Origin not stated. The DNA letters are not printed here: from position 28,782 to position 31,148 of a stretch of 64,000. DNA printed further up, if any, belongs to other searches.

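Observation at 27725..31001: Putative chaperone-usher-like three-gene operon (pilin-like subunit, Ig-like periplasmic chaperone candidate, large outer-membrane protein) driven by a perfect consensus promoter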

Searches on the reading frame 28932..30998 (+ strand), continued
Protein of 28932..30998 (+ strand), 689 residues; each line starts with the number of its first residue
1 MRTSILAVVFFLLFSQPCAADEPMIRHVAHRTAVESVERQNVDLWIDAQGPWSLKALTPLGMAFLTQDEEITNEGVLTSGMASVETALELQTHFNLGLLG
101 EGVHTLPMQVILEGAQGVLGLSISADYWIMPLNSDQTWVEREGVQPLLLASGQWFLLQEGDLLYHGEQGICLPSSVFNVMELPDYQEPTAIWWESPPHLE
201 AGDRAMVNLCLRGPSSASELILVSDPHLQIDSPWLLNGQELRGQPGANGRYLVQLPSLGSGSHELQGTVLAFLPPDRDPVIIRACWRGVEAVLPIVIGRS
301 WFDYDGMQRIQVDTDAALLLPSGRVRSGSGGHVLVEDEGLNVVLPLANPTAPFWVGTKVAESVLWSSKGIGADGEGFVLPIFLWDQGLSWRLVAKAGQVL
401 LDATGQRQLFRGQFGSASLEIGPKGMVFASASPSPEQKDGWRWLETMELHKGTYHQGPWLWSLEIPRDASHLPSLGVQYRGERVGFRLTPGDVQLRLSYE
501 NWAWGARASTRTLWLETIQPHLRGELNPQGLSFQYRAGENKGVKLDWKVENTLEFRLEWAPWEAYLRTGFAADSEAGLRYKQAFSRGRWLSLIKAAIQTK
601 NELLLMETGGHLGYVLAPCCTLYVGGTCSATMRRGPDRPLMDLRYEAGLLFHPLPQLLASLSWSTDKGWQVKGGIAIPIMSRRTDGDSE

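Call 115: find_encoding_contigs(protein=P0144, flank=6000, max_places=2)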
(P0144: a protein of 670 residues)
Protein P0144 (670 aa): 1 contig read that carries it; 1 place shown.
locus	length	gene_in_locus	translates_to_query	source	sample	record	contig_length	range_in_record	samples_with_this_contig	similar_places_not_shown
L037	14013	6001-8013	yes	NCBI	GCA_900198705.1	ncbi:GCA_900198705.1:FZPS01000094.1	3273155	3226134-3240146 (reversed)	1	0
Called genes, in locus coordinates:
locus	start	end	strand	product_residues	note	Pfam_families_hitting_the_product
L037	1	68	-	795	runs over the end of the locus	PF01588:tRNA_bind, PF03483:B3_4, PF03484:B5, PF17759:tRNA_synthFbeta, PF03147:FDX-ACB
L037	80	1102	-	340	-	PF02912:Phe_tRNA-synt_N, PF01409:tRNA-synt_2d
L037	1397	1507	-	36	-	PF14006:YqzL (weak)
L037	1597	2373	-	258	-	PF22435:MRM3-like_sub_bind, PF08032:SpoU_sub_bind, PF00588:SpoU_methylase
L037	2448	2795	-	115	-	PF00453:Ribosomal_L20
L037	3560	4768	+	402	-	PF00438:S-AdoMet_synt_N, PF02772:S-AdoMet_synt_M, PF02773:S-AdoMet_synt_C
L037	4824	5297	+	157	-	-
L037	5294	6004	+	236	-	-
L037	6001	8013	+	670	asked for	-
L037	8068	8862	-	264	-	PF03180:Lipoprotein_9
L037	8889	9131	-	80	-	-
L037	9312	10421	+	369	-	PF01266:DAO, PF04324:Fer2_BFD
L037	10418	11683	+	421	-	PF00070:Pyr_redox (faint), PF00890:FAD_binding_2 (weak), PF01266:DAO (weak), PF03486:HI0933_like (weak), PF07992:Pyr_redox_2, PF12831:FAD_oxidored, PF13450:NAD_binding_8 (faint), PF13738:Pyr_redox_3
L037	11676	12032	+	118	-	PF07892:DUF1667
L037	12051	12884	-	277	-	PF00015:MCPsignal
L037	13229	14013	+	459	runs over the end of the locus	PF00370:FGGY_N, PF02782:FGGY_C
